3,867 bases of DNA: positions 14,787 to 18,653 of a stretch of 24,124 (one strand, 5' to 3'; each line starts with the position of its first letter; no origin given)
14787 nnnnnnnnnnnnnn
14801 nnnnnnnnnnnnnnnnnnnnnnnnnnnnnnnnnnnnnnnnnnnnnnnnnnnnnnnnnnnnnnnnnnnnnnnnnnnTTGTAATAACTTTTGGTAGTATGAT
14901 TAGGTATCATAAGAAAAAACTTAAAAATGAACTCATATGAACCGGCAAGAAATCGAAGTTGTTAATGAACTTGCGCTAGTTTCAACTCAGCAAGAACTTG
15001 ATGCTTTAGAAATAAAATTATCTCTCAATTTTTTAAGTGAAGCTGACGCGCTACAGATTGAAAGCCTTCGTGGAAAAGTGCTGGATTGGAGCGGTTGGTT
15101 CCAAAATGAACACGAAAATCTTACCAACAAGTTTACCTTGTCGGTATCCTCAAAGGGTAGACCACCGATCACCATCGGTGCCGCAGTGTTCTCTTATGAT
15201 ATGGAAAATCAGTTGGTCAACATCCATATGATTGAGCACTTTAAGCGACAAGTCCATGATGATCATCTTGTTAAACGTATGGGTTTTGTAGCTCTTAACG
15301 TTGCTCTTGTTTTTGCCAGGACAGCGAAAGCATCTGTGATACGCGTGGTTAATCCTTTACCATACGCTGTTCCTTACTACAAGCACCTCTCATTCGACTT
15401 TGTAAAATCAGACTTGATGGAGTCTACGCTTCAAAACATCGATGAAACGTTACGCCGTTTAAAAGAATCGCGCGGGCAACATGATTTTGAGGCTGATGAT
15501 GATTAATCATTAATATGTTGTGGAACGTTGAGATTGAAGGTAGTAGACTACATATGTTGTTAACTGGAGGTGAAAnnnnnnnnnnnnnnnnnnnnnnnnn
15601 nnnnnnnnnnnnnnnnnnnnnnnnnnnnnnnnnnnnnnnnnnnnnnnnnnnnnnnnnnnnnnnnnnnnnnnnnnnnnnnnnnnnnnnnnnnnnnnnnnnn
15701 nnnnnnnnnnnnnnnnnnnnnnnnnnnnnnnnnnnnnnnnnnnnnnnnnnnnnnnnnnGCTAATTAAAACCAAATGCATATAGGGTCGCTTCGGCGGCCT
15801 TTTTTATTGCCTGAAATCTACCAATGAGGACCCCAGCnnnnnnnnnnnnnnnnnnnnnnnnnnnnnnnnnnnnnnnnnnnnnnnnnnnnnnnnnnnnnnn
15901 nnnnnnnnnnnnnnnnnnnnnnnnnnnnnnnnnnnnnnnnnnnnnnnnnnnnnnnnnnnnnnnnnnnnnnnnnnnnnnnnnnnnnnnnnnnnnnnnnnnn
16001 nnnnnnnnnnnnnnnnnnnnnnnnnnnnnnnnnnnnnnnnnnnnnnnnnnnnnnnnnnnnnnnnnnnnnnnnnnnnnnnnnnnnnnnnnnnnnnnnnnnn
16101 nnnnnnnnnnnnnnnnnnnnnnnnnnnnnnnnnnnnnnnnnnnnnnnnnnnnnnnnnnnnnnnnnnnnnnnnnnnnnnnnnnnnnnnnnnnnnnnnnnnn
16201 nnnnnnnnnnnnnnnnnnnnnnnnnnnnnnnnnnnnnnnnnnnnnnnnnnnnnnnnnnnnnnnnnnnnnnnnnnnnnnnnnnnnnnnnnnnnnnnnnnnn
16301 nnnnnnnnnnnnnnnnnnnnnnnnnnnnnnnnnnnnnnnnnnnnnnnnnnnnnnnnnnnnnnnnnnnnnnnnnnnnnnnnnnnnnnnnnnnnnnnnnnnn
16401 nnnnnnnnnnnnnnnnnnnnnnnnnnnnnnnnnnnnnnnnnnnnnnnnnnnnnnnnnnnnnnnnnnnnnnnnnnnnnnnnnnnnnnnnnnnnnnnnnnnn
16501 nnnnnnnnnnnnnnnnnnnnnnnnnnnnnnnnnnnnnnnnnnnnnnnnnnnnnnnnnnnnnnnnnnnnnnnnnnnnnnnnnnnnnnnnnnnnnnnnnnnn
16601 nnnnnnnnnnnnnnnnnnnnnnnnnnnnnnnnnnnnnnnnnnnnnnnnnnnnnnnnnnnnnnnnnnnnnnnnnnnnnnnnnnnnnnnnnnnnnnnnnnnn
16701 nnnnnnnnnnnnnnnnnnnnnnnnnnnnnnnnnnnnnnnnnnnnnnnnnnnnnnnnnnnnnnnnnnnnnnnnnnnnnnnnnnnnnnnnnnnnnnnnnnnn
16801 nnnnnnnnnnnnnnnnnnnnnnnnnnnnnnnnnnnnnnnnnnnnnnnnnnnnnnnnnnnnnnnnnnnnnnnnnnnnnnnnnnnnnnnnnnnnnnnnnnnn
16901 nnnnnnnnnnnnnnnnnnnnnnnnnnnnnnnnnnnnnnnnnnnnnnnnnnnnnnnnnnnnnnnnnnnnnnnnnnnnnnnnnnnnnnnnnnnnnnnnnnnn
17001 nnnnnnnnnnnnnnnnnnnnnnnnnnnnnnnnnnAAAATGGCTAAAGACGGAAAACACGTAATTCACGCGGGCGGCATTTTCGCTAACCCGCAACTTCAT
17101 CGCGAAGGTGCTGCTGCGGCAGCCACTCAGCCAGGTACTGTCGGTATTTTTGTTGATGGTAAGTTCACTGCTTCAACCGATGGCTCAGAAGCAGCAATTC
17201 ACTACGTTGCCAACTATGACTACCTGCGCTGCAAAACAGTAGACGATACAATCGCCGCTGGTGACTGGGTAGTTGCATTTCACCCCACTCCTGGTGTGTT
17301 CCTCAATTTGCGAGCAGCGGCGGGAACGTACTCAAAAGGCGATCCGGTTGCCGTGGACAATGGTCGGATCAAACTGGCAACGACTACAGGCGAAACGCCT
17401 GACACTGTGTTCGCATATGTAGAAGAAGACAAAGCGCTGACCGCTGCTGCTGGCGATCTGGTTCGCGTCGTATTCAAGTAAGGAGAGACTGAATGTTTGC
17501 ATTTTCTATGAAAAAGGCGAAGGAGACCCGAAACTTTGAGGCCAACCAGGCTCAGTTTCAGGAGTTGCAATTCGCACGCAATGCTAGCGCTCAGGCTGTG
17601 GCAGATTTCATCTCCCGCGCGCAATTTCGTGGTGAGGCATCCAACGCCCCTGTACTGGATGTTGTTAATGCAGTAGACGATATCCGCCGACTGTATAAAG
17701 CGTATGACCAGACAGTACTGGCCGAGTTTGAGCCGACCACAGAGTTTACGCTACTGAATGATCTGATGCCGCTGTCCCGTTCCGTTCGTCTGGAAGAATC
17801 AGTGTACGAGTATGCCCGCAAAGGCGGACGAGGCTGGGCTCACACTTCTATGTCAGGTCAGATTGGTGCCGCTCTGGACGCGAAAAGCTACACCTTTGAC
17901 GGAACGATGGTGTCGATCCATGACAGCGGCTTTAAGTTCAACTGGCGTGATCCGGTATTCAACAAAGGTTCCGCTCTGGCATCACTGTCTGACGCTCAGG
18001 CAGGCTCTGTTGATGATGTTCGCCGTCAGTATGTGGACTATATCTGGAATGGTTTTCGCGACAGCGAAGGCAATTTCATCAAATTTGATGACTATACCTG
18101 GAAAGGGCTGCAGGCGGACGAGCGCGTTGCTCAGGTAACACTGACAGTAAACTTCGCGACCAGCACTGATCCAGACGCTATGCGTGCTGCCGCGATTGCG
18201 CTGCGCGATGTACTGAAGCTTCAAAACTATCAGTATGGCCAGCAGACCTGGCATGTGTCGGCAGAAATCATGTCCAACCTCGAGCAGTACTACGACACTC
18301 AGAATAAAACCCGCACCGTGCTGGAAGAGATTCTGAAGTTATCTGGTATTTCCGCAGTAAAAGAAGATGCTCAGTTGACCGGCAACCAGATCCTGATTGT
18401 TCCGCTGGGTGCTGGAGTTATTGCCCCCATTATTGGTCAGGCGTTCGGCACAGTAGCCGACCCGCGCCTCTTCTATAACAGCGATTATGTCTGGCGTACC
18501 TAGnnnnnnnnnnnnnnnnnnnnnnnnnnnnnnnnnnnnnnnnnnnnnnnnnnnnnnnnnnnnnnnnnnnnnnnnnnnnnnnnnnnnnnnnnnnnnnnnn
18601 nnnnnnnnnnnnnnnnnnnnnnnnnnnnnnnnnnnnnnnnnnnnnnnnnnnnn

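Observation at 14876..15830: AT-rich two-gene insertion inside the head-assembly module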

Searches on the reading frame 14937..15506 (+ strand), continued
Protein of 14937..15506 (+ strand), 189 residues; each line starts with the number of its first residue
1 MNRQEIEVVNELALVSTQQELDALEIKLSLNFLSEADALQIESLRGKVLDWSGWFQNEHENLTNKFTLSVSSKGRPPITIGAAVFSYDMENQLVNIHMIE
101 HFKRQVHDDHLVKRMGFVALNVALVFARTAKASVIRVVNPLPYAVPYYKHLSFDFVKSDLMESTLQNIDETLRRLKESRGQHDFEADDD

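Call 94: search_protein_families(library=pfam, proteins=[L027:1486-2055:+, L027:2088-2471:+, L027:2514-2684:+], max_evalue=1)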
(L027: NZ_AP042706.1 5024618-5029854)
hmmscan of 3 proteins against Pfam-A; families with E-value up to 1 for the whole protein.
L027:1486-2055:+ (190 aa): 1 family
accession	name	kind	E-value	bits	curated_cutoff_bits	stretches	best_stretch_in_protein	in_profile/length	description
PF13274.11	SocA_Panacea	-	2.2e-19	70.9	25.7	1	27-137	1-109/113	Antitoxin SocA-like, Panacea domain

L027:2088-2471:+ (128 aa): 1 family
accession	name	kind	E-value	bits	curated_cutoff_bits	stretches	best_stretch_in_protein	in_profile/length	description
PF04140.19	ICMT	-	0.044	14.6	24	1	48-65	35-52/95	Isoprenylcysteine carboxyl methyltransferase (ICMT) family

L027:2514-2684:+ (57 aa): 0 families

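Call 95: search_protein_families(library=padloc, proteins=[L027:1486-2055:+, L027:2088-2471:+, L027:2514-2684:+, L005:3947-4477:+], max_evalue=1)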
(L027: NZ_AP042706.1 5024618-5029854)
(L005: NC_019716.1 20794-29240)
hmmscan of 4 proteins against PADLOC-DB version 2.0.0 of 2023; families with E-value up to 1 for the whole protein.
L027:1486-2055:+ (190 aa): 0 families

L027:2088-2471:+ (128 aa): 0 families

L027:2514-2684:+ (57 aa): 0 families

L005:3947-4477:+ (177 aa): 0 families

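Call 98: fold_search(model_id=the predicted structure, library=viral)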
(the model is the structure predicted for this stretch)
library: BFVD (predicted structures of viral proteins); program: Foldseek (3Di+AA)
matches with E <= 10: 549; with E <= 0.001: 15
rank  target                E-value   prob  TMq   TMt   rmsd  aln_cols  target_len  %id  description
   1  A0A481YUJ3            2.3e-05  1.00  0.52  0.56   5.3       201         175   11  Acetyltransferase (GNAT) family protein [Marseillevirus LCMAC103]
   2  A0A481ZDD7            3.2e-05  1.00  0.54  0.51   8.3       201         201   10  Acetyltransferase GNAT domain protein [Pithovirus LCPAC403]
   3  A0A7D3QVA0            3.6e-05  1.00  0.47  0.42  12.0       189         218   13  Acyl-CoA N-acyltransferase [Fadolivirus FV1/VV64]
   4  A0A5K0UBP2            9.3e-05  1.00  0.40  0.47   7.6       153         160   10  Putative Acyl CoA N-acetyltransferase [Yasminevirus sp. GU-2018]
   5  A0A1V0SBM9            1.4e-04  1.00  0.43  0.62   5.1       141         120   13  Acetyltransferase GNAT domain protein [Catovirus CTV1]
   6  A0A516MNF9            1.6e-04  1.00  0.48  0.65   4.4       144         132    9  (no name in the UniProt tables at hand)
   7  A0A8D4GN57            2.2e-04  1.00  0.40  0.32   7.4       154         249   12  (no name in the UniProt tables at hand)
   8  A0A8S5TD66            3.0e-04  1.00  0.52  0.39   4.2       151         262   14  Minor capsid protein [Siphoviridae sp. ctQWe10]
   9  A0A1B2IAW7            4.2e-04  1.00  0.39  0.26   5.0       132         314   14  (no name in the UniProt tables at hand)
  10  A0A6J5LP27            6.4e-04  1.00  0.47  0.60   8.5       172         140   12  N-acetyltransferase domain-containing protein [uncultured Caudovirales phage]
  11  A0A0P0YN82            6.8e-04  1.00  0.53  0.60   3.4       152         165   14  (no name in the UniProt tables at hand)
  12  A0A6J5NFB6            7.6e-04  1.00  0.49  0.62   4.6       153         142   11  Uncharacterized protein [uncultured Caudovirales phage]
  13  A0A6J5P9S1            8.6e-04  1.00  0.50  0.56   6.2       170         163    8  Uncharacterized protein [uncultured Caudovirales phage]
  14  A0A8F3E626            9.6e-04  1.00  0.40  0.25   8.4       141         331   17  Acetyltransferase [Streptomyces phage TaidaOne]
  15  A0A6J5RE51            9.6e-04  1.00  0.39  0.26   5.9       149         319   11  NAT_SF domain containing protein [uncultured Caudovirales phage]
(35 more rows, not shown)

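Call 102: search_protein_families(library=phrogs, proteins=[L005:4677-4847:+, L005:3947-4477:+, L027:2088-2471:+], max_evalue=0.01)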
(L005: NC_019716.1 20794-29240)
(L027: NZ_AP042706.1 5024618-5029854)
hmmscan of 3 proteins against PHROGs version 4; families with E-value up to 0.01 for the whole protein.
L005:4677-4847:+ (57 aa): 1 family
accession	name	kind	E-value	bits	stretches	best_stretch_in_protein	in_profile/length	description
phrog_2741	-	unknown function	8.1e-36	122.8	1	1-57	1-57/57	-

L005:3947-4477:+ (177 aa): 1 family
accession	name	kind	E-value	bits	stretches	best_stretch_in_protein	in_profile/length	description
phrog_4350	-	unknown function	2.3e-103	344.3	1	1-177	1-178/178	-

L027:2088-2471:+ (128 aa): 2 families
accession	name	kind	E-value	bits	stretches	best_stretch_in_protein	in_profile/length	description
phrog_19071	-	unknown function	3.3e-29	102.3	1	2-116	12-129/135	-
phrog_1925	-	unknown function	0.0022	19.4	1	82-111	18-46/62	-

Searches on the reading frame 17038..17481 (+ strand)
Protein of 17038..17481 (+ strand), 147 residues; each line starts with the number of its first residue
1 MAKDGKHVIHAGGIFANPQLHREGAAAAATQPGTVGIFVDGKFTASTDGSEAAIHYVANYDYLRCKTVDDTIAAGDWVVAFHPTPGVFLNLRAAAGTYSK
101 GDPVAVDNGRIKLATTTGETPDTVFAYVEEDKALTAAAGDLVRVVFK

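Call 4: search_protein_families(library=pfam, proteins=[window:17038-17481:+], max_evalue=1)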
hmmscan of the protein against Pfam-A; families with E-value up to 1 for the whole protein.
window:17038-17481:+ (147 aa): 0 families

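Call 5: search_protein_families(library=phrogs, proteins=[window:17038-17481:+], max_evalue=0.1)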
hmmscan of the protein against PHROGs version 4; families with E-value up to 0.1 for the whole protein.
window:17038-17481:+ (147 aa): 3 families
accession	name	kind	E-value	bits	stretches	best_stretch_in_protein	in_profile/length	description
phrog_766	-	head and packaging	1e-49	169.3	1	3-147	1-145/150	head decoration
phrog_122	-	head and packaging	0.0055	17.7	1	71-126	40-93/109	head decoration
phrog_24113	-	unknown function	0.033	14.7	1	35-146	30-130/143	-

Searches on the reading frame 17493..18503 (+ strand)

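Call 4: search_protein_families(library=pfam, proteins=[window:17493-18503:+], max_evalue=1)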
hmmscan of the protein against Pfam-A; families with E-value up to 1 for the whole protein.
window:17493-18503:+ (336 aa): 2 families
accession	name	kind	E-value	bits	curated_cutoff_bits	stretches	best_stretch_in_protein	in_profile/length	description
PF19774.5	DUF6260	-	7.2e-94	314.6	26.6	1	64-335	8-279/301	Family of unknown function (DUF6260)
PF20977.2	GatF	-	0.13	12.9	33.4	1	249-294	16-60/150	Glutamyl-tRNA(Gln) amidotransferase subunit F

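Call 5: search_protein_families(library=phrogs, proteins=[window:17493-18503:+], max_evalue=0.1)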
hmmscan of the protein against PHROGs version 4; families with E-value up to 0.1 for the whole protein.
window:17493-18503:+ (336 aa): 1 family
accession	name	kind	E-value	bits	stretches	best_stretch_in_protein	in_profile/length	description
phrog_771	-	head and packaging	1.2e-109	367.8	1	1-336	1-330/354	virion structural protein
